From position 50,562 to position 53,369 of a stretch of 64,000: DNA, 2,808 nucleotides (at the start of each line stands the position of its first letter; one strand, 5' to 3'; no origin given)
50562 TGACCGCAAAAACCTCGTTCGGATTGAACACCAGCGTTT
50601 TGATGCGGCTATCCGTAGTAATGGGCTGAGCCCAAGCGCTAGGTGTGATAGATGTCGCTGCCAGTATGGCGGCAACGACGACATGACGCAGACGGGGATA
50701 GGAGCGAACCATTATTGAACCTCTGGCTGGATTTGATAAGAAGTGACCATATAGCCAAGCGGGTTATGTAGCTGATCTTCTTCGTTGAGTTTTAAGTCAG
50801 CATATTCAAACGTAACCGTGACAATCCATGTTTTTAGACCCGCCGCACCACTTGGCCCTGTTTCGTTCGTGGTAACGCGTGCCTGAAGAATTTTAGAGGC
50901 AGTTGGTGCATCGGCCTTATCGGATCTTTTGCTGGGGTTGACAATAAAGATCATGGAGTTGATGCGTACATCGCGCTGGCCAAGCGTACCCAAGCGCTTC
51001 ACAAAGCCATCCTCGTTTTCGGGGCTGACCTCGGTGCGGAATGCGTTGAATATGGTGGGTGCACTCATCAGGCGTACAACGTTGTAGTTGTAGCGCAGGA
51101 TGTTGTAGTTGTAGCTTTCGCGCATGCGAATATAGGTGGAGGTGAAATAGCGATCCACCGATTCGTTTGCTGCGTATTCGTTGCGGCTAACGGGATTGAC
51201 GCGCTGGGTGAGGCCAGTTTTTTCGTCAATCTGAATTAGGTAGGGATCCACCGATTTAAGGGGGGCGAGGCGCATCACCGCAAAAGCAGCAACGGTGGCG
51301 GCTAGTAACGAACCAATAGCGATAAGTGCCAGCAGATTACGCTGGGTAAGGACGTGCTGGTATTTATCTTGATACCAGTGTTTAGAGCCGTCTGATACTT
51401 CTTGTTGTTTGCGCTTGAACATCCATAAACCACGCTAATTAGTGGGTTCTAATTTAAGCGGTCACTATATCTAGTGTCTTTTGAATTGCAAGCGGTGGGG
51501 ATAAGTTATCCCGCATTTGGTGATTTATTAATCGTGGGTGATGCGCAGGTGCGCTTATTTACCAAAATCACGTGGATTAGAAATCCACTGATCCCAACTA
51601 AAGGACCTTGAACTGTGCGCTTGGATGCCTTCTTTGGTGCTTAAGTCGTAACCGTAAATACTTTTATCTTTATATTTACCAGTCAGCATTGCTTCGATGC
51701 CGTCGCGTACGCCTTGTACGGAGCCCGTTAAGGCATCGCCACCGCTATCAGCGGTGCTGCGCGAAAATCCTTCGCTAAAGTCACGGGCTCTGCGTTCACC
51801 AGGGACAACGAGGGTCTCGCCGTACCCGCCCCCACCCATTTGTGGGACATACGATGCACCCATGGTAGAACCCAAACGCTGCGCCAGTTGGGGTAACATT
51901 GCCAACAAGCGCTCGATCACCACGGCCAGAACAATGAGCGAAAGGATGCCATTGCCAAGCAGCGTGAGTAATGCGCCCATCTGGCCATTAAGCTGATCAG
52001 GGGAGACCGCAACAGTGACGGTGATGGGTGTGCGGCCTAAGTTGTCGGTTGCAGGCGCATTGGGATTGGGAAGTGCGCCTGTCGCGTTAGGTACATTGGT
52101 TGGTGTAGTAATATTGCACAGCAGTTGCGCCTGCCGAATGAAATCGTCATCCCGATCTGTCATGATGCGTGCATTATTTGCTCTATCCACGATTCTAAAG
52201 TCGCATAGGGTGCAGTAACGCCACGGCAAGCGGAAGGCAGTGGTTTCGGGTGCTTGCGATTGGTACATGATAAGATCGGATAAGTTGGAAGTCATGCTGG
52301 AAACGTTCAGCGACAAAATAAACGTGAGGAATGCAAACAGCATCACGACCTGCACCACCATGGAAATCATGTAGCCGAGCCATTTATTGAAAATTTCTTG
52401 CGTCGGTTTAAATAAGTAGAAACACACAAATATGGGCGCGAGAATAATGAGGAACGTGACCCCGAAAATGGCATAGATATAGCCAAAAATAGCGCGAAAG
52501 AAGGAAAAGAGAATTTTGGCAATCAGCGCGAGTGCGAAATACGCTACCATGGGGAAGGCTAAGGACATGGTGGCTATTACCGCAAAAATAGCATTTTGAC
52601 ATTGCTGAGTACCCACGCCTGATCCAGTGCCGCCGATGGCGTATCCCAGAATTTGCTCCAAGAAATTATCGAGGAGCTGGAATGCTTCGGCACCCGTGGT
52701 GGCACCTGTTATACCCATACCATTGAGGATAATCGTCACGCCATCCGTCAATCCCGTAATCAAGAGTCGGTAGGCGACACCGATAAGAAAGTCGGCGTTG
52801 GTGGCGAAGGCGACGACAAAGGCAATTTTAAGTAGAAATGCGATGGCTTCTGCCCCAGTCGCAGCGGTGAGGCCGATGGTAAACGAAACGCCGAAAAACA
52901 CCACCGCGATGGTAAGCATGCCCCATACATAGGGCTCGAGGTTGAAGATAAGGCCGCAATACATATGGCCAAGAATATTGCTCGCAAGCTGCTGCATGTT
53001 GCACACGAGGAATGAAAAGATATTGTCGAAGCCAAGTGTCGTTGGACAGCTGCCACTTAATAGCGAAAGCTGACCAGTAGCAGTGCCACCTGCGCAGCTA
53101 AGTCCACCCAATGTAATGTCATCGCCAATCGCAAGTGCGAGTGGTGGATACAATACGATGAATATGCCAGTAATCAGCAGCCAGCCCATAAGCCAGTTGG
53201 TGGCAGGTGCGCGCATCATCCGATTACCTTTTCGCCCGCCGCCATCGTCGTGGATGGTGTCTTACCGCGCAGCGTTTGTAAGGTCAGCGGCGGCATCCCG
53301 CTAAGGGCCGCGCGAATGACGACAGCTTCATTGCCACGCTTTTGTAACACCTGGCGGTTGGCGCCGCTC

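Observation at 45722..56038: Compact VirB/D4 type IV secretion locus lacking recognisable virB1, B3, B5 and B7, with an enlarged VirB6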

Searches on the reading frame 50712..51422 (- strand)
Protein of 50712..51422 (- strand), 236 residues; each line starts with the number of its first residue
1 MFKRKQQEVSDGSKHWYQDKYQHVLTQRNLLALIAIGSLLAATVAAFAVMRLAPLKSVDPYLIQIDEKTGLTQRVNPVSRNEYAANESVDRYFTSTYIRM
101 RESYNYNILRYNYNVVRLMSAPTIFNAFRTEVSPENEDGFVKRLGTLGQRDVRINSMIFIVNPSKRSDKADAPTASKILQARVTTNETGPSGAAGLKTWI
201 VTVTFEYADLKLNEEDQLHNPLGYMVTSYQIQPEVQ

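Call 3: search_protein_families(library=pfam, proteins=[window:50712-51422:-], max_evalue=0.01)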
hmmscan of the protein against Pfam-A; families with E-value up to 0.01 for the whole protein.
window:50712-51422:- (236 aa): 1 family
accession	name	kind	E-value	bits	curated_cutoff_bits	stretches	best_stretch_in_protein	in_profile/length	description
PF04335.19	VirB8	-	2.9e-44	151.9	23.2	1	14-234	3-213/213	VirB8 protein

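Call 11: search_protein_families(library=ncbifam, proteins=[window:50712-51422:-], max_evalue=0.001)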
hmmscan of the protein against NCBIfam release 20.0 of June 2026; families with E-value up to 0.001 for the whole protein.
window:50712-51422:- (236 aa): 1 family
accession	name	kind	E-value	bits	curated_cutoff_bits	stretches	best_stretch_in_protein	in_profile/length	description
NF010439.0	PRK13865.1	equivalog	2.4e-15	56.7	188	1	30-232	39-225/237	type IV secretion system protein VirB8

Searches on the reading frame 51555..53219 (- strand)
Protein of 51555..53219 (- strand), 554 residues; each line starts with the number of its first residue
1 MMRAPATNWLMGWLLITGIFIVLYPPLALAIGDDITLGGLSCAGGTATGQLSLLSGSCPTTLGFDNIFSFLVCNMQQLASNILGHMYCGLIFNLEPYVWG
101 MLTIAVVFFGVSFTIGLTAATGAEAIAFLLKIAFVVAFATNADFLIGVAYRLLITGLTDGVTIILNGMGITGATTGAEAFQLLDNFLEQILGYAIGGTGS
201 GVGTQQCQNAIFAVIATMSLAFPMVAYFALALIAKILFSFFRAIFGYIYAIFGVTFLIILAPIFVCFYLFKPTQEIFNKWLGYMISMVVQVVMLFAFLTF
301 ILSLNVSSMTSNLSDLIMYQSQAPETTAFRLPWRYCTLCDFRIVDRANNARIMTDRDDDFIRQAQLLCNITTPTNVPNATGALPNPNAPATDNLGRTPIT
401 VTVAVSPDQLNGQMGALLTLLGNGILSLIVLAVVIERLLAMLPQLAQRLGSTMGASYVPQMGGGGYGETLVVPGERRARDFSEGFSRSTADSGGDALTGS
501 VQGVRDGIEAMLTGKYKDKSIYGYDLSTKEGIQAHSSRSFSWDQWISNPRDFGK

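Call 3: search_protein_families(library=pfam, proteins=[window:51555-53219:-], max_evalue=0.01)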
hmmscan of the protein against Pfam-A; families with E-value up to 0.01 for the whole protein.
window:51555-53219:- (554 aa): 1 family
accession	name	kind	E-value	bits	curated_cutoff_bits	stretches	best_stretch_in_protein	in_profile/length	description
PF04610.19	TrbL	-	1.1e-13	51.9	25.9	1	102-305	1-180/215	TrbL/VirB6 plasmid conjugal transfer protein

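Call 11: search_protein_families(library=ncbifam, proteins=[window:51555-53219:-], max_evalue=0.001)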
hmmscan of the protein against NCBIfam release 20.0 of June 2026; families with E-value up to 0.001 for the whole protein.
window:51555-53219:- (554 aa): 1 family
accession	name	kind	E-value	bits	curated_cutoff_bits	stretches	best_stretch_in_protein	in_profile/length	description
NF010426.0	PRK13852.1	equivalog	5e-05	22.6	206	1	212-322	128-235/295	type IV secretion system protein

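Call 51: find_homologous_proteins(query=window:51555-53219:-, max_evalue=0.001)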
Query window:51555-53219:- (554 aa): 48 proteins with E <= 0.001 among 8000 candidates.
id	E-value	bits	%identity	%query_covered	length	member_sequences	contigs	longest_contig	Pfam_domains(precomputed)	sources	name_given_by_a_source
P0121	2.2e-216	738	60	100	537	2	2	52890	PF04610.20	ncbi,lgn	-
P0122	3.7e-216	737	100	60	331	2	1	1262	PF04610.20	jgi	-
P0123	4.5e-210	717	58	100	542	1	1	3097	PF04610.20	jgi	jgi:type IV secretory pathway VirB6-like protein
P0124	8.2e-208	709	59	100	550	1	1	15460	PF04610.20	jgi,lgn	-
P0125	3.0e-174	599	56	86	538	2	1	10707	PF04610.20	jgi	jgi:hypothetical protein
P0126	3.9e-154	532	48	96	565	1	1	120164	PF04610.20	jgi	jgi:type IV secretory pathway VirB6-like protein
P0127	2.7e-147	510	45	95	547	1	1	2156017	PF04610.20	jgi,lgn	jgi:type IV secretory pathway VirB6-like protein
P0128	7.8e-144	498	45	96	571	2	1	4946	PF04610.20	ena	-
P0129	3.4e-140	486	43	95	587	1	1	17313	PF04610.20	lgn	-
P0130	7.6e-139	482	47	95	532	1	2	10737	PF04610.20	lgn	-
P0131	6.5e-135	469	46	97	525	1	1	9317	PF04610.20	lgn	-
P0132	1.4e-134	468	41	100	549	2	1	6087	PF04610.20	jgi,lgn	jgi:hypothetical protein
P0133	4.9e-134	466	43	100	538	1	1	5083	PF04610.20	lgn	-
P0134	3.0e-131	457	45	95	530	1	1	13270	PF04610.20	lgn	-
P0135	2.1e-130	454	43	91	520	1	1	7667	PF04610.20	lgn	-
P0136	2.5e-128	447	40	100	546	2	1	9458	PF04610.20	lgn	-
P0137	1.2e-127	445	40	100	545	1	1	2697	PF04610.20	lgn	-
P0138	2.2e-127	444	44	87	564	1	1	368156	PF04610.20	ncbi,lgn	ncbi:MAG: type IV secretion system protein [Pseudomonadota bacterium]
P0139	2.9e-126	440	41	100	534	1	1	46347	PF04610.20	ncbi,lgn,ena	-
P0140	1.9e-125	438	39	100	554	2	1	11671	PF04610.20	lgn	-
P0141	3.7e-124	433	42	98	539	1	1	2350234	PF04610.20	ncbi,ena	-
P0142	1.2e-123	432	43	87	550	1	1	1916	PF04610.20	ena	-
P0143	9.7e-121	422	40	97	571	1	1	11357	PF04610.20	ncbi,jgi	jgi:type IV secretory pathway VirB6-like protein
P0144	2.0e-120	421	38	100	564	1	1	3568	PF04610.20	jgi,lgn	jgi:hypothetical protein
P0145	1.4e-119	418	59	61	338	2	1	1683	PF04610.20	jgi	jgi:TrbL/VirB6 plasmid conjugal transfer protein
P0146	5.5e-119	416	41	97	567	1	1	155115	PF04610.20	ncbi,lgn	ncbi:MAG: type IV secretion system protein [Rickettsiales bacterium]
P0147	4.0e-115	403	42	90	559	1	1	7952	PF04610.20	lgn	-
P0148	1.8e-114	401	38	100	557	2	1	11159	PF04610.20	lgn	-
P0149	1.7e-113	398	41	91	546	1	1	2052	PF04610.20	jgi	-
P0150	1.8e-112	395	42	95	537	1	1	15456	PF04610.20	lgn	-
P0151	4.4e-110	387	38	97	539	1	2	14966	PF04610.20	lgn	-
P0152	1.2e-109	385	40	96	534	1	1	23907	PF04610.20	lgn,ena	-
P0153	1.4e-109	385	40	91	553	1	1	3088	PF04610.20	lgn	-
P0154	1.9e-109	385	39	93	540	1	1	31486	PF04610.20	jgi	jgi:type IV secretory pathway VirB6-like protein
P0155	2.9e-109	384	42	91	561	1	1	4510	PF04610.20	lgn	-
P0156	1.4e-108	382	40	96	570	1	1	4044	PF04610.20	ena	-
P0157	7.1e-108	380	41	96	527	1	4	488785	PF04610.20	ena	-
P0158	7.7e-108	379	39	98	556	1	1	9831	PF04610.20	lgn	-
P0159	2.5e-106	374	37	96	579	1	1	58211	PF04610.20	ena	-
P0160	1.6e-105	372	41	82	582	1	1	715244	PF04610.20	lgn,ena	-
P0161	1.7e-105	372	41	91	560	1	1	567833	PF04610.20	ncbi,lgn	-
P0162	3.7e-104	367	40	91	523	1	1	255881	PF04610.20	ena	-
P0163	1.3e-103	365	40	87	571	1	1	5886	PF04610.20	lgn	-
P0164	1.5e-103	365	38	94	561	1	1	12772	PF04610.20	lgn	-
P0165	2.3e-103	365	40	94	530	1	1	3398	PF04610.20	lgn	-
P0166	2.1e-102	361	37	93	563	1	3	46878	PF04610.20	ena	-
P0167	4.9e-102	360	39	95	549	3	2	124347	PF04610.20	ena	-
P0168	5.5e-98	347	36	93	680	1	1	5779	PF04610.20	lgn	-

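Call 61: search_solved_structures(query=A2, max_evalue=1, show_alignments=1)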
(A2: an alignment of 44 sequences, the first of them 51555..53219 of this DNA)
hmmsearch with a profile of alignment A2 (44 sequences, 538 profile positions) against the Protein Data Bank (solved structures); distinct sequences matched with E-value up to 1: 1.
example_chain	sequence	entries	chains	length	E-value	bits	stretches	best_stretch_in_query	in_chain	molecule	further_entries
7o3v_F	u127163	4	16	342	0.012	17.5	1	66-305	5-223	TrwI protein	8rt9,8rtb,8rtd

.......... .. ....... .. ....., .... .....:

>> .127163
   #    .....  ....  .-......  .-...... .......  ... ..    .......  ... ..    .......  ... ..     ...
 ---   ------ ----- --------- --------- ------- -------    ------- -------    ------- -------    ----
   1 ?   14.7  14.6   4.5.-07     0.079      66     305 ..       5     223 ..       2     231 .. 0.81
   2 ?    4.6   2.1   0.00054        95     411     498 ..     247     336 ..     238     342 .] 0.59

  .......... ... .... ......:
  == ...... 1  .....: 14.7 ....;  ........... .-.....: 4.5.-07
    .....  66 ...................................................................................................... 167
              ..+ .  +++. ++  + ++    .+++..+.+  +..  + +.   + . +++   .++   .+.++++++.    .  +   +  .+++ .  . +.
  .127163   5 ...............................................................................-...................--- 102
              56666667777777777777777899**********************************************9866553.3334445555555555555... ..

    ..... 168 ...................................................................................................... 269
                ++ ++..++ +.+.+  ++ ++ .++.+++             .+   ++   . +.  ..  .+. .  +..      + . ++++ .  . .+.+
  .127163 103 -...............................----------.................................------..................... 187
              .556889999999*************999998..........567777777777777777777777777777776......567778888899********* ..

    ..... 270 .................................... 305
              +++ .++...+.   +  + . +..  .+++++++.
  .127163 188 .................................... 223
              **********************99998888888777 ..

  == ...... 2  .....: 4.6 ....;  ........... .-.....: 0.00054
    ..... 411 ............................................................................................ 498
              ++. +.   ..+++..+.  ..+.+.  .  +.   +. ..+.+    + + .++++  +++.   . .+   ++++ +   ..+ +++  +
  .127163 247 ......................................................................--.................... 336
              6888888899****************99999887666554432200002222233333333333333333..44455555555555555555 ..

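Call 88: predict_structure(alignment_id=A2)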
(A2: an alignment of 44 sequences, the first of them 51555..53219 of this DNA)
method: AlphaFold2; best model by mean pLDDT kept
length: 554 residues; sequences in the alignment: 44
mean_pLDDT: 76.2   pTM: 0.67
mean pLDDT of the five models: 76.2, 74.3, 71.8, 69.2, 69.0
residues with pLDDT >= 90: 24; 70-90: 398; 50-70: 95; < 50: 37
segments of 3 or more residues with pLDDT < 50: 1-5, 23-32, 463-466, 520-524, 535-539, 552-554
pLDDT, mean of each block of 10 residues (from residue 1): 54 72 44 60 82 69 86 88 87 89 91 83 85 86 78 83 82 79 86 69 69 75 82 84 87 89 88 87 87 86 76 81 71 79 90 87 88 79 81 86 66 76 80 81 80 63 49 64 78 70 79 63 50 49 55 44
secondary structure, 60 per line:
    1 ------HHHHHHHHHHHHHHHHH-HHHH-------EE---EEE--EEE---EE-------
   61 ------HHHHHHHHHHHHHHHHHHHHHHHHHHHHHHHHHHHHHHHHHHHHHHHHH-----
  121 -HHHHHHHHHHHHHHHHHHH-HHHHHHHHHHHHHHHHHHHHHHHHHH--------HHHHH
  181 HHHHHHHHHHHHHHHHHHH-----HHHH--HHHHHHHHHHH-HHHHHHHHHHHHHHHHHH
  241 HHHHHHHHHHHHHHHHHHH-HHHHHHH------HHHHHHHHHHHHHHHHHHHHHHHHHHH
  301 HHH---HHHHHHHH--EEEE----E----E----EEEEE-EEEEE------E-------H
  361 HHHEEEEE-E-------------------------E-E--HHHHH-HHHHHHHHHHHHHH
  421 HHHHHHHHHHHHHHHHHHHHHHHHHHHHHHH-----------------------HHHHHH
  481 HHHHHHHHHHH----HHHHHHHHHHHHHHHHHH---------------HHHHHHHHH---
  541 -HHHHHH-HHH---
elements in order: H7-23 H25-28 E41-43 E46-48 H67-115 H122-140 H142-167 H176-199 H205-208 H211-221 H223-259 H261-267 H274-303 H307-314 E317-320 E335-339 E341-345 H360-363 E364-368 H401-405 H407-451 H475-491 H496-513 H529-537 H542-547

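Call 91: fold_search(model_id=the predicted structure, library=pdb)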
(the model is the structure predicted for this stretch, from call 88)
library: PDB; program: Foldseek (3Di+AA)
matches with E <= 10: 39; with E <= 0.001: 0
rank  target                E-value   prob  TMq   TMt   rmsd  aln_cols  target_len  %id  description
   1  7o3v_J                3.8e-03  1.00  0.26  0.48   8.5       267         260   16  Stalk complex structure (TrwJ/VirB5-TrwI/VirB6) from the fully-assembled R388 type IV secretion system determined by c (released 2022-06-22)
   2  8rt9_F                5.0e-03  1.00  0.30  0.53   7.8       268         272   19  Stalk complex full-length structure (TrwJ/VirB5-TrwI/VirB6) from the fully-assembled R388 type IV secretion system det (released 2024-06-19)
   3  7o3v_F                1.5e-02  1.00  0.26  0.48   9.0       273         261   17  Stalk complex structure (TrwJ/VirB5-TrwI/VirB6) from the fully-assembled R388 type IV secretion system determined by c (released 2022-06-22)
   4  8rtd_L                1.7e-02  1.00  0.28  0.51   8.4       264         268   17  Stalk-Arches-IMC structure from the fully-assembled R388 type IV secretion system determined by cryo-EM. (released 2024-06-19)
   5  8rtd_I                6.8e-01  0.63  0.19  0.42  12.2       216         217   17  Stalk-Arches-IMC structure from the fully-assembled R388 type IV secretion system determined by cryo-EM. (released 2024-06-19)
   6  7p5c_A                1.6e+00  0.04  0.08  0.10  25.9       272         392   13  Cryo-EM structure of human TTYH3 in Ca2+ and GDN (released 2021-08-11)
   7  4wid_B                2.1e+00  0.07  0.10  0.15  25.6       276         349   10  Crystal structure of the immediate-early 1 protein (IE1) at 2.31 angstrom (tetragonal form after crystal dehydration) (released 2014-10-29)
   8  9u9z_A                2.4e+00  0.04  0.09  0.16  28.6       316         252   15  Cryo-EM structure of cyanobacterial bicarbonate transporter CmpBCD (released 2026-04-01)
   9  3tdo_C                2.5e+00  0.06  0.10  0.15  28.1       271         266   15  Crystal structure of HSC at pH 9.0 (released 2012-03-07)
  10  7o3v_H                2.6e+00  0.18  0.14  0.36  12.0       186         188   15  Stalk complex structure (TrwJ/VirB5-TrwI/VirB6) from the fully-assembled R388 type IV secretion system determined by c (released 2022-06-22)
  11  4wic_D                3.1e+00  0.05  0.10  0.14  28.4       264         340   12  Immediate-early 1 protein (IE1) of rhesus macaque cytomegalovirus (released 2015-07-15)
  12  4ad7_A                3.9e+00  0.03  0.09  0.12  24.4       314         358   12  Crystal structure of full-length N-glycosylated human glypican-1 (released 2012-03-21)
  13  7ar8_M                4.5e+00  0.02  0.08  0.09  26.7       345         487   12  Cryo-EM structure of Arabidopsis thaliana complex-I (closed conformation) (released 2021-12-15)
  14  6grj_B                4.9e+00  0.03  0.09  0.14  33.4       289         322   12  Structure of the AhlB pore of the tripartite alpha-pore forming toxin, AHL, from Aeromonas hydrophila. (released 2019-07-03)
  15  6h2f_J                4.9e+00  0.02  0.08  0.12  35.0       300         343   13  Structure of the pre-pore AhlB of the tripartite alpha-pore forming toxin, AHL, from Aeromonas hydrophila. (released 2019-07-10)
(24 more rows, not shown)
